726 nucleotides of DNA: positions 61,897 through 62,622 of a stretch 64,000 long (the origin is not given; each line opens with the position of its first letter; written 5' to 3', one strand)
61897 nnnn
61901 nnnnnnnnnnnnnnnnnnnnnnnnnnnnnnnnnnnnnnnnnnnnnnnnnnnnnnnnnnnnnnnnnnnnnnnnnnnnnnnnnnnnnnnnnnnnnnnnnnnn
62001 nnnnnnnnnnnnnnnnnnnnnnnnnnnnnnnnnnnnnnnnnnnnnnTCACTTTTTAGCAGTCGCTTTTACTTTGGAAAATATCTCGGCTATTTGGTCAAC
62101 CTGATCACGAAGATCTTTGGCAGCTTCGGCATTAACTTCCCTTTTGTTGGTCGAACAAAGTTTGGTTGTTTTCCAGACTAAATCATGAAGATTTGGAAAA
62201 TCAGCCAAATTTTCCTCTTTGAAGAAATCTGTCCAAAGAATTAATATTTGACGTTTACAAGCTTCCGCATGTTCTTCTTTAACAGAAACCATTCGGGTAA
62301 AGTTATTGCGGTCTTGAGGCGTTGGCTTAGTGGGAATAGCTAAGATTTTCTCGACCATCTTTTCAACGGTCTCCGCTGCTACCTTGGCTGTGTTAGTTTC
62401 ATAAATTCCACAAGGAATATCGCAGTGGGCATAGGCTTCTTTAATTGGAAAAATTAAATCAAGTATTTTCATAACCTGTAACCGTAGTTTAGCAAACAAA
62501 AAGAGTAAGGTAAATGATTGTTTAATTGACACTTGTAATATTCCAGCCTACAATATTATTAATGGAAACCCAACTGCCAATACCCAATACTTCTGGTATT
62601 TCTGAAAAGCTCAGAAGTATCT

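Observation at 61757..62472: Nickel superoxide dismutase with its dedicated maturation protease (sodN-sodX)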

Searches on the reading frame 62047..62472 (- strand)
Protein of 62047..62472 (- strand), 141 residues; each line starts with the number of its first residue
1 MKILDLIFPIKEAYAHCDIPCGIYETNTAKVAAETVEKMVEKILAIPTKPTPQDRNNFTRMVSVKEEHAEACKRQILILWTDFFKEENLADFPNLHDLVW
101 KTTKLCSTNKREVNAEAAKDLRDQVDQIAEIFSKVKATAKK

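Call 3: search_protein_families(library=pfam, proteins=[window:62047-62472:-], max_evalue=0.01)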
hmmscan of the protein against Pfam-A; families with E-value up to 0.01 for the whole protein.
window:62047-62472:- (141 aa): 1 family
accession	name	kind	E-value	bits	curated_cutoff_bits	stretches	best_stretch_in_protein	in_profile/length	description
PF09055.16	Sod_Ni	-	2.6e-41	141.6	25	1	12-136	2-127/127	Nickel-containing superoxide dismutase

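Call 4: search_protein_families(library=ncbifam, proteins=[window:62047-62472:-], max_evalue=0.01)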
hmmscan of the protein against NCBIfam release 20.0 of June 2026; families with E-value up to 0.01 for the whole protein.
window:62047-62472:- (141 aa): 1 family
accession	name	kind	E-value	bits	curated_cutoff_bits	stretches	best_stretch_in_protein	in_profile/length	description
TIGR02753.1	sodN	equivalog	1.9e-42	144.9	90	1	9-136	14-143/145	superoxide dismutase, Ni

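Call 5: search_solved_structures(query=window:62047-62472:-, show_alignments=2)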
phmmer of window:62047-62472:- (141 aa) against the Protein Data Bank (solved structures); distinct sequences matched with E-value up to 0.001: 6.
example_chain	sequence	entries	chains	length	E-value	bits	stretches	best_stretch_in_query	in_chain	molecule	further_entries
1t6i_A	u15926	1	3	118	4.3e-18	68.9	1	16-136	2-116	Superoxide dismutase [Ni]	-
1t6q_A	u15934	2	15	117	7.1e-18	68.2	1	16-136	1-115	Superoxide dismutase [Ni]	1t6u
3g4x_A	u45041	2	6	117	2.6e-17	66.4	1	16-136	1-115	Superoxide dismutase [Ni]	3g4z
1q0d_A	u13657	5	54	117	5.9e-17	65.2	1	16-136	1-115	Superoxide dismutase [Ni]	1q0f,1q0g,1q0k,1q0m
4ncq_A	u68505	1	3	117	6.3e-17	65.1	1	17-136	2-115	Superoxide dismutase [Ni]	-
3g50_A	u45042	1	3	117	9.4e-17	64.5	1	16-136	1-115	Superoxide dismutase [Ni]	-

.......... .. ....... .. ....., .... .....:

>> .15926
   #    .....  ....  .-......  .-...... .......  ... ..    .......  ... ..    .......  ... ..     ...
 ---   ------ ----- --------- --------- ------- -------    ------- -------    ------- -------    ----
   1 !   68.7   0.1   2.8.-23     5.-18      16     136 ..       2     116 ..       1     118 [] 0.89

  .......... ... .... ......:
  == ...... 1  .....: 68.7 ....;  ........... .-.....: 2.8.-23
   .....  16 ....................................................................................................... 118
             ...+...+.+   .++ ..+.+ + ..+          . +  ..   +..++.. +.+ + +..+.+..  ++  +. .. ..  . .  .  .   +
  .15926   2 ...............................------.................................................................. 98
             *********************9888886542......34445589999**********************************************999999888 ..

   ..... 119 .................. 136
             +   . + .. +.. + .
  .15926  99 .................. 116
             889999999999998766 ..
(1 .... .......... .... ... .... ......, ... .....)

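Call 10: find_homologous_proteins(query=window:62047-62472:-)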
Query window:62047-62472:- (141 aa): 579 proteins with E <= 0.001 among 600 candidates; the best 120 are listed.
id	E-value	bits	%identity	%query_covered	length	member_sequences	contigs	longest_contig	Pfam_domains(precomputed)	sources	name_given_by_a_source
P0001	8.1e-88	309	100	100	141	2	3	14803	PF09055.17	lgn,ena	-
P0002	2.6e-65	236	75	100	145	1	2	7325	PF09055.17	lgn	-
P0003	6.8e-65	235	75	100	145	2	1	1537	PF09055.17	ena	-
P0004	2.5e-64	233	73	94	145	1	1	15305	PF09055.17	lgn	-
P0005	2.7e-64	233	74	100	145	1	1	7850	PF09055.17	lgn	-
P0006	5.5e-63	229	72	100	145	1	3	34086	PF09055.17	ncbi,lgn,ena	-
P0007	1.4e-62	227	70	100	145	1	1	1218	PF09055.17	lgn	-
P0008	1.4e-61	224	72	100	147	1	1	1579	PF09055.17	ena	-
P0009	5.6e-61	222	70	100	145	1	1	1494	PF09055.17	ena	-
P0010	9.7e-59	215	71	94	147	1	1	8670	PF09055.17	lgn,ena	-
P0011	2.9e-58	214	68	100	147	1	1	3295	PF09055.17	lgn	-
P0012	5.9e-58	212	69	98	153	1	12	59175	PF09055.17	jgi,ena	-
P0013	4.4e-57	210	69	98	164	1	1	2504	PF09055.17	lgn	-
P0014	1.7e-56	208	68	99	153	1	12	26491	PF09055.17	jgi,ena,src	-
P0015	2.0e-55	204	67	99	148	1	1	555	PF09055.17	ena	-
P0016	6.3e-55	203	66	100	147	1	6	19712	PF09055.17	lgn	-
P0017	1.5e-54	201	65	100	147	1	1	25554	PF09055.17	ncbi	-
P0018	6.0e-54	200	63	99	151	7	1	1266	PF09055.17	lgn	-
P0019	6.0e-54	200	68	99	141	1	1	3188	PF09055.17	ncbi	-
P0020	1.3e-53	198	65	99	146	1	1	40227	PF09055.17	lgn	-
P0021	5.2e-53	197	66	98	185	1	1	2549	PF09055.17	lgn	-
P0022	6.3e-53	196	64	99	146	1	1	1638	PF09055.17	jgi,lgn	-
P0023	1.7e-52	195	64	99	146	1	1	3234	PF09055.17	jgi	jgi:nickel superoxide dismutase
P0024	1.7e-52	195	63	99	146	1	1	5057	PF09055.17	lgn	-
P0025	2.8e-52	194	64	99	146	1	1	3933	PF09055.17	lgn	-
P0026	6.3e-52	193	62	100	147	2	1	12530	PF09055.17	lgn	-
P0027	7.7e-52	193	62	100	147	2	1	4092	PF09055.17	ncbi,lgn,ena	-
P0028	7.8e-52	193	62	99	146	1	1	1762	PF09055.17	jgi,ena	-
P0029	1.1e-50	189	63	96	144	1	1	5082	PF09055.17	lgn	-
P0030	1.2e-50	189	57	99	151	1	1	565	PF09055.17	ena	-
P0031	1.3e-50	189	62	99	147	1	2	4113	PF09055.17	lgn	-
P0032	2.4e-50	188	64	96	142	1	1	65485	PF09055.17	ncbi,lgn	-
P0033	3.0e-50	188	64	99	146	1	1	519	PF09055.17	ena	-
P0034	3.9e-50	187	61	99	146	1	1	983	PF09055.17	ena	-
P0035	5.0e-50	187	60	99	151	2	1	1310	PF09055.17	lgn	-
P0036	5.6e-50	187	61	96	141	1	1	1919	PF09055.17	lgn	-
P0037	7.8e-50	186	63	96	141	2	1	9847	PF09055.17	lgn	-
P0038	9.4e-50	186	62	96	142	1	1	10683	PF09055.17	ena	-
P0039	1.1e-49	186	61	99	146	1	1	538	PF09055.17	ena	-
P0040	1.6e-49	185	64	92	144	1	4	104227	PF09055.17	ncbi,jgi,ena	-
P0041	1.6e-49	185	57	99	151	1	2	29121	PF09055.17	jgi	jgi:nickel superoxide dismutase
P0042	1.9e-49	185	59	100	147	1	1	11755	PF09055.17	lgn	-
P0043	2.2e-49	185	57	99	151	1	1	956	PF09055.17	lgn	-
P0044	2.2e-49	185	63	96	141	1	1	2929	PF09055.17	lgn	-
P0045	2.8e-49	184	64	92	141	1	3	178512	PF09055.17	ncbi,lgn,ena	-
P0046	3.0e-49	184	59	99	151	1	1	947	PF09055.17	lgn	-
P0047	5.8e-49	183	60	98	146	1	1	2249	PF09055.17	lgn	-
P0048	7.5e-49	183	63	92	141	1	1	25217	PF09055.17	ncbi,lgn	-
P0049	8.8e-49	183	60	96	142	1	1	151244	PF09055.17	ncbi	-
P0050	9.1e-49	183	61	96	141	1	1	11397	PF09055.17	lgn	-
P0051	9.3e-49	183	60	96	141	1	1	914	PF09055.17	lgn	-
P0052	1.0e-48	183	60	98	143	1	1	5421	PF09055.17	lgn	-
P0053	1.2e-48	182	59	100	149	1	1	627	PF09055.17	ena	-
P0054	1.4e-48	182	60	96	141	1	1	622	PF09055.17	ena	-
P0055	1.5e-48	182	62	96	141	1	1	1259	PF09055.17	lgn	-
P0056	2.4e-48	181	61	96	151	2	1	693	PF09055.17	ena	-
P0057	4.5e-48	181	60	96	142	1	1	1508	PF09055.17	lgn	-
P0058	4.6e-48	181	60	96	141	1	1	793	PF09055.17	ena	-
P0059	5.2e-48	180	63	92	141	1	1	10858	PF09055.17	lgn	-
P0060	5.3e-48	180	62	96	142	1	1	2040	PF09055.17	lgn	-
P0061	5.9e-48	180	62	96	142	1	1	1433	PF09055.17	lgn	-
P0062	6.1e-48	180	60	99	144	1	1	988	PF09055.17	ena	-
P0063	6.4e-48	180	61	96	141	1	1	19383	PF09055.17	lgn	-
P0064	7.5e-48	180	60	96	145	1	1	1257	PF09055.17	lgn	-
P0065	7.5e-48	180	60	92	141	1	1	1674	PF09055.17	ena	-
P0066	8.0e-48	180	63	92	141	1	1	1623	PF09055.17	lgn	-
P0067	8.3e-48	180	61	96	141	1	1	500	PF09055.17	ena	-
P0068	1.0e-47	179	63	92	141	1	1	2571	PF09055.17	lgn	-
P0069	1.2e-47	179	61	92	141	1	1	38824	PF09055.17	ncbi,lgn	-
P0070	1.4e-47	179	60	99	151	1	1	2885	PF09055.17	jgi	jgi:nickel superoxide dismutase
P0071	1.6e-47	179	63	92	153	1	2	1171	PF09055.17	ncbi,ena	-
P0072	1.7e-47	179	61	96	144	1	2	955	PF09055.17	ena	-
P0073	1.7e-47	179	61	96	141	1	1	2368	PF09055.17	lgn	-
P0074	1.8e-47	179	59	96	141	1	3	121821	PF09055.17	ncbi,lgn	-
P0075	1.9e-47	179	58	96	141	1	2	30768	PF09055.17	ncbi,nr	ncbi:superoxide dismutase, Ni [Candidatus Daviesbacteria bacterium]|nr:superoxide dismutase, Ni [Can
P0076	2.4e-47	178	58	96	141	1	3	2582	PF09055.17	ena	-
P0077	2.6e-47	178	60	96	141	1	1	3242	PF09055.17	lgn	-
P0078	2.6e-47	178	62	94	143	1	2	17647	PF09055.17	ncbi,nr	ncbi:superoxide dismutase, Ni [Candidatus Daviesbacteria bacterium]|nr:superoxide dismutase, Ni [Can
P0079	2.9e-47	178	61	96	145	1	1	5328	PF09055.17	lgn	-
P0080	2.9e-47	178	62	91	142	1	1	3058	PF09055.17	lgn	-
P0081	2.9e-47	178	59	96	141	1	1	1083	PF09055.17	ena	-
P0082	3.0e-47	178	58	95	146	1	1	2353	PF09055.17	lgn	-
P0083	3.2e-47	178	61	92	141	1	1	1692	PF09055.17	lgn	-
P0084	3.5e-47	178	58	96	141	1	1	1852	PF09055.17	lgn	-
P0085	3.7e-47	178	59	96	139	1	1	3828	PF09055.17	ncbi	-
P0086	4.2e-47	177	60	96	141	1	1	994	PF09055.17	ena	-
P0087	4.4e-47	177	59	96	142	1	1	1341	PF09055.17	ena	-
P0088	5.0e-47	177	59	100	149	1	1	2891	PF09055.17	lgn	-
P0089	5.8e-47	177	59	96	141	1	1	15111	PF09055.17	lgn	-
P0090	5.9e-47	177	63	95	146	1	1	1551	PF09055.17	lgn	-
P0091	7.8e-47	177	63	88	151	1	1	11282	PF09055.17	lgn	-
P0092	9.5e-47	176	59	96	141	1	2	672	PF09055.17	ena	-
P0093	1.0e-46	176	57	96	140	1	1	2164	PF09055.17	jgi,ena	-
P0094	1.0e-46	176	61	92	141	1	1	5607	PF09055.17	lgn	-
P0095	1.2e-46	176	59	97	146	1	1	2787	PF09055.17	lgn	-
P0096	1.3e-46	176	58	96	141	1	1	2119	PF09055.17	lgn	-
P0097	1.3e-46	176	58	100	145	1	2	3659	PF09055.17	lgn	-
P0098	1.4e-46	176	58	99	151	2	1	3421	PF09055.17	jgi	jgi:nickel superoxide dismutase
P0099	1.4e-46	176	59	96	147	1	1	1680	PF09055.17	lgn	-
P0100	1.5e-46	176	60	92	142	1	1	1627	PF09055.17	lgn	-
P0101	1.7e-46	175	61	92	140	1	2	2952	PF09055.17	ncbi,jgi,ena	-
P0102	1.8e-46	175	60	92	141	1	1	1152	PF09055.17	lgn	-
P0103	1.8e-46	175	60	95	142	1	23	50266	PF09055.17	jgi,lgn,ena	-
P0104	1.9e-46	175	60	95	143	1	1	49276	PF09055.17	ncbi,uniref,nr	ncbi:superoxide dismutase, Ni [Candidatus Daviesbacteria bacterium RIFCSPHIGHO2_01_FULL_40_11]|unire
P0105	1.9e-46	175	59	96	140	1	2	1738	PF09055.17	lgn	-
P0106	1.9e-46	175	58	100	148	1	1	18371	PF09055.17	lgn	-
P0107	2.2e-46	175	60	92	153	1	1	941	PF09055.17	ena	-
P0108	2.2e-46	175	59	96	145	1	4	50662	PF09055.17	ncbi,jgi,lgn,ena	-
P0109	2.3e-46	175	58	98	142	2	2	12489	PF09055.17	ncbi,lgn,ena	-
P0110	2.6e-46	175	61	95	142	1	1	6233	PF09055.17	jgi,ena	-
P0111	2.6e-46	175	59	96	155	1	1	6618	PF09055.17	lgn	-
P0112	3.0e-46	175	57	96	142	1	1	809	PF09055.17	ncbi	-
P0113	3.0e-46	175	60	96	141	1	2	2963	PF09055.17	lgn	-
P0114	3.0e-46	175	58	99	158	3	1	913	PF09055.17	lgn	-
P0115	3.3e-46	175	60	93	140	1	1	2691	PF09055.17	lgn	-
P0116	3.4e-46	174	59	96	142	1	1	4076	PF09055.17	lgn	-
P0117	3.6e-46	174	59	97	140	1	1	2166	PF09055.17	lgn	-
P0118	3.7e-46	174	62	91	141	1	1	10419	PF09055.17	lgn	-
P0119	3.9e-46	174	59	96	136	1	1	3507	PF09055.17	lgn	-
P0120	4.3e-46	174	58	96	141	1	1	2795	PF09055.17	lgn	-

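Call 11: find_related_loci(query=window:62047-62472:-, collection=genome_contigs, flank=5000)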
Query window:62047-62472:- (141 aa) in genome_contigs; peptide patterns used: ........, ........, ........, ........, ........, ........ (x = any residue, [..] = any of these).
158 stretches matched a pattern; 20 encode a relative of the query (tblastn E <= 1e-3); 20 distinct loci.
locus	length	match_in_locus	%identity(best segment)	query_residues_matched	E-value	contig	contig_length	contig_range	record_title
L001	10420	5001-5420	64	1-136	2e-56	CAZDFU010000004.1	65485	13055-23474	MAG TPA_asm: uncultured Gammaproteobacteria bacterium isolate binchicken_co251_985 genome assembly, contig: NODE_623_len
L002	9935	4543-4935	64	7-136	4e-54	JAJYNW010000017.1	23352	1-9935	MAG: bacterium isolate DBS2-4.bin98 NODE_3706_length_23352_cov_4.21684, whole genome shotgun sequence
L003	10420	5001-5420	60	1-136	8e-54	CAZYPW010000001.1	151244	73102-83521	MAG TPA_asm: uncultured Gammaproteobacteria bacterium isolate binchicken_co38_269 genome assembly, contig: NODE_276_leng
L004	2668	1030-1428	62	7-138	5e-53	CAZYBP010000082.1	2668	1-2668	MAG TPA_asm: uncultured Gammaproteobacteria bacterium isolate binchicken_co227_340 genome assembly, contig: NODE_87204_l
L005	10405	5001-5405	60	3-136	6e-52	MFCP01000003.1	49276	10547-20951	MAG: Candidatus Daviesbacteria bacterium RIFCSPHIGHO2_01_FULL_40_11 rifcsphigho2_01_scaffold_11540, whole genome shotgun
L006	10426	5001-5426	57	1-141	5e-50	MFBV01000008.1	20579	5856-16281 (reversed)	MAG: Candidatus Curtissbacteria bacterium RIFCSPLOWO2_02_FULL_40_11 rifcsplowo2_02_scaffold_14533, whole genome shotgun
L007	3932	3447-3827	61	10-136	3e-48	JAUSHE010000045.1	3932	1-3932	MAG: Candidatus Daviesbacteria bacterium isolate E14_metabat.bin.170_sub E14_k141_1562953, whole genome shotgun sequence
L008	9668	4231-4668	50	1-140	2e-44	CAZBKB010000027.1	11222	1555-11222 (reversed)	MAG TPA_asm: uncultured Gammaproteobacteria bacterium isolate SRP050083_co1_19 genome assembly, contig: NODE_2718_length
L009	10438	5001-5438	52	1-136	2e-44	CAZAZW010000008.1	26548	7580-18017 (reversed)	MAG TPA_asm: uncultured Gammaproteobacteria bacterium isolate SRP090828_co2_161 genome assembly, contig: NODE_610_length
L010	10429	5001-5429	52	1-136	2e-43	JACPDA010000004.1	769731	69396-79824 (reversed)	MAG: Candidatus Daviesbacteria bacterium isolate NC_groundwater_297_Ag_B-0.1um_41_14 S7_GD2017_3_B1_scaffold_1, whole ge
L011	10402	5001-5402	47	1-139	4e-40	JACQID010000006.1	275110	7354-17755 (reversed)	MAG: Candidatus Aenigmatarchaeota archaeon isolate NC_groundwater_1116_Ag_S-0.1um_45_568 S_p1_S3_coassembly_k141_1242768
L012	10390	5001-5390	50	13-136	7e-39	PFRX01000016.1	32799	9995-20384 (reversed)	MAG: Candidatus Peregrinibacteria bacterium CG_4_9_14_0_2_um_filter_53_11 CG_4_9_14_0.2_um_filter_scaffold_445_c, whole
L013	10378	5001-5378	49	7-137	1e-38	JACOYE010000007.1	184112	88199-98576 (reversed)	MAG: Candidatus Microgenomates bacterium isolate NC_groundwater_171_Ag_S-0.1um_39_14 S4_GD2017_2_S1_scaffold_24, whole g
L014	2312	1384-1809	46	3-136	3e-38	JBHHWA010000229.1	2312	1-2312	MAG: Thermoplasmata archaeon isolate S.3.sp3_bin.18 NODE_8853_length_2312_cov_5.750554, whole genome shotgun sequence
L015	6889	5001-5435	46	4-141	8e-38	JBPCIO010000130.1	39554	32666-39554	MAG: Chloroflexota bacterium isolate TH_ant_mag_2 S1Ck127_6333713_flag_1_multi_8.0000_len_39554, whole genome shotgun se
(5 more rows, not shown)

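Call 18: find_encoding_contigs(protein=window:62047-62472:-, flank=10000, max_places=6)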
Protein window:62047-62472:- (141 aa): 9 contigs read that carry it; 6 places shown.
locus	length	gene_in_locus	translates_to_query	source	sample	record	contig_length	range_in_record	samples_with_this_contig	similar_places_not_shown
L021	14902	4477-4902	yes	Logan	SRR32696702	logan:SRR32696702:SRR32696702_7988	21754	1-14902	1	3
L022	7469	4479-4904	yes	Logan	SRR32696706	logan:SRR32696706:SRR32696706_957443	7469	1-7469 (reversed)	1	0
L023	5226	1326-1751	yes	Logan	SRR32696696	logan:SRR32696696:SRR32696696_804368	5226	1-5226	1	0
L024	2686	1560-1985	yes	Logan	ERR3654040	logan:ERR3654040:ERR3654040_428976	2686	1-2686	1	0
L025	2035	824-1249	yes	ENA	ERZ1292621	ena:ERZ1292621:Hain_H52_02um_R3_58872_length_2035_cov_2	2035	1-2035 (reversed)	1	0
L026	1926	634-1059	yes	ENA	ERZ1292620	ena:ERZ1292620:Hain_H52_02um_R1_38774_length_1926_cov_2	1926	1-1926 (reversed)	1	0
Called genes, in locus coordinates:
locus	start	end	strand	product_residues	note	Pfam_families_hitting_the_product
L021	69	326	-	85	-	PF05016:ParE_toxin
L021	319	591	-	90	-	PF02604:PhdYeFM_antitox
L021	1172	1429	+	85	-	-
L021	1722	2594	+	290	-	PF02661:Fic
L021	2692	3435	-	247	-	PF21549:PRDM2_PR (weak), PF00856:SET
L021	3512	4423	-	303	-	PF01145:Band_7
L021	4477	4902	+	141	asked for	PF09055:Sod_Ni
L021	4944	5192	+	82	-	PF00717:Peptidase_S24 (weak), PF10502:Peptidase_S26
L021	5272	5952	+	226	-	-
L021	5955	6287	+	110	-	-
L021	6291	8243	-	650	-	PF13205:Big_5, PF00246:Peptidase_M14, PF24827:AstE_AspA_cat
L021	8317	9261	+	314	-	PF04041:Glyco_hydro_130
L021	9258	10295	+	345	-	PF02388:FemAB, PF13480:Acetyltransf_6, PF02388:FemAB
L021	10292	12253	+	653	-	-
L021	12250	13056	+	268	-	PF02557:VanY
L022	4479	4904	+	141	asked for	PF09055:Sod_Ni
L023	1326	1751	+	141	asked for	PF09055:Sod_Ni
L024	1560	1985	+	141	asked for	PF09055:Sod_Ni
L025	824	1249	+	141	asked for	PF09055:Sod_Ni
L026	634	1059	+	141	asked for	PF09055:Sod_Ni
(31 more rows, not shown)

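Call 35: list_cluster_members(proteins=[P0001, P0122, P0121])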
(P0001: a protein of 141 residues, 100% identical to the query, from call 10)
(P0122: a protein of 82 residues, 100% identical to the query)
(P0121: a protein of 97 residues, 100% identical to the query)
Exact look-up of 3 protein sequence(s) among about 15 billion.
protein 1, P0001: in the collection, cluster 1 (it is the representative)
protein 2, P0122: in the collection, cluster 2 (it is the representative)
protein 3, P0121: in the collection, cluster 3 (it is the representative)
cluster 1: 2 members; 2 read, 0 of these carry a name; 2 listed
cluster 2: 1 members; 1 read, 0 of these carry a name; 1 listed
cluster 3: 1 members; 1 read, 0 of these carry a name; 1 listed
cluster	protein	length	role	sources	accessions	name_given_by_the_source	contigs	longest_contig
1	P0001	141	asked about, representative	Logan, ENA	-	-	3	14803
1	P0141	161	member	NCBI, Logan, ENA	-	-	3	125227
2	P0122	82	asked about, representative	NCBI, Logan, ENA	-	-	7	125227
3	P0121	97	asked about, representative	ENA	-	-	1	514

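Call 42: find_encoding_contigs(protein=P0006, flank=8000, max_places=1)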
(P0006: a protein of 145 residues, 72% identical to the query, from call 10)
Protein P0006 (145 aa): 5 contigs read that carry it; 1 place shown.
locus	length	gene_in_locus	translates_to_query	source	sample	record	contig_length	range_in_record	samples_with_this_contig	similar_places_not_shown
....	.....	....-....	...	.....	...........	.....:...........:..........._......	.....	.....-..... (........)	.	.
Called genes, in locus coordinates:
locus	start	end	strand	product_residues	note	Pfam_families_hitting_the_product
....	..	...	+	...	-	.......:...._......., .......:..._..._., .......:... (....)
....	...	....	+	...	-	-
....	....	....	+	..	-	-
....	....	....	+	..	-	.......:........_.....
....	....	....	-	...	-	-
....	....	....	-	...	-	-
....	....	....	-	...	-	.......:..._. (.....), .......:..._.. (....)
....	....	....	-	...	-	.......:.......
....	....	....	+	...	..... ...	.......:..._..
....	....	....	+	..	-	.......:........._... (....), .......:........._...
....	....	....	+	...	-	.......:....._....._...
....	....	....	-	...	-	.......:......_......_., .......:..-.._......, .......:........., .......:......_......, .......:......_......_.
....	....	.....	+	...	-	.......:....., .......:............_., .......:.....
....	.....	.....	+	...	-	-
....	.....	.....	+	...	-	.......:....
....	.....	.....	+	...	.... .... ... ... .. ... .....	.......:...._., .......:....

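Call 43: find_encoding_contigs(protein=P0045, flank=8000, max_places=1)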
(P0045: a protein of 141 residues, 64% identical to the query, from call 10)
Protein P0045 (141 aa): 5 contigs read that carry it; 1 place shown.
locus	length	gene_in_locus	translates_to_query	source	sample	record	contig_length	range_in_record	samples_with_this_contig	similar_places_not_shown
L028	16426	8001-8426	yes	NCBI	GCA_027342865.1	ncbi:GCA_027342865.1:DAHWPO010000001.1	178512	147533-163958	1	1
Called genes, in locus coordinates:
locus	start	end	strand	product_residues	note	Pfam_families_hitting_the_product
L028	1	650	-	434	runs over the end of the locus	-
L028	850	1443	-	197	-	-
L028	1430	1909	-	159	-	PF27226:AF_1845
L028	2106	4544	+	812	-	PF02190:LON_substr_bdg, PF00004:AAA, PF07728:AAA_5, PF22667:Lon_lid, PF05362:Lon_C, PF13541:ChlI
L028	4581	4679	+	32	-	-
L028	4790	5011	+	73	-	-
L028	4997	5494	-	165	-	PF06210:DUF1003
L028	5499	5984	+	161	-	PF06574:FAD_syn (weak), PF01467:CTP_transf_like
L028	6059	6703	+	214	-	PF01569:PAP2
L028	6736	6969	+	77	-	-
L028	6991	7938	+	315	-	PF00890:FAD_binding_2 (faint), PF01134:GIDA (faint), PF01266:DAO (faint), PF03486:HI0933_like (faint), PF07992:Pyr_redox_2, PF13738:Pyr_redox_3, PF00070:Pyr_redox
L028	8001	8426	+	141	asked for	PF09055:Sod_Ni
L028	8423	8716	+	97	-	PF10502:Peptidase_S26, PF00717:Peptidase_S24, PF10502:Peptidase_S26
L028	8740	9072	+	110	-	-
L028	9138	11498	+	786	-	PF26449:DUF8128, PF01935:DUF87 (weak)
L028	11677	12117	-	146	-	-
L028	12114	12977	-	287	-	PF02899:Phage_int_SAM_1, PF13495:Phage_int_SAM_4, PF00589:Phage_integrase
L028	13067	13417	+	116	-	PF04977:DivIC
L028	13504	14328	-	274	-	-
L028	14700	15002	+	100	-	-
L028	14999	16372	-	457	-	PF01566:Nramp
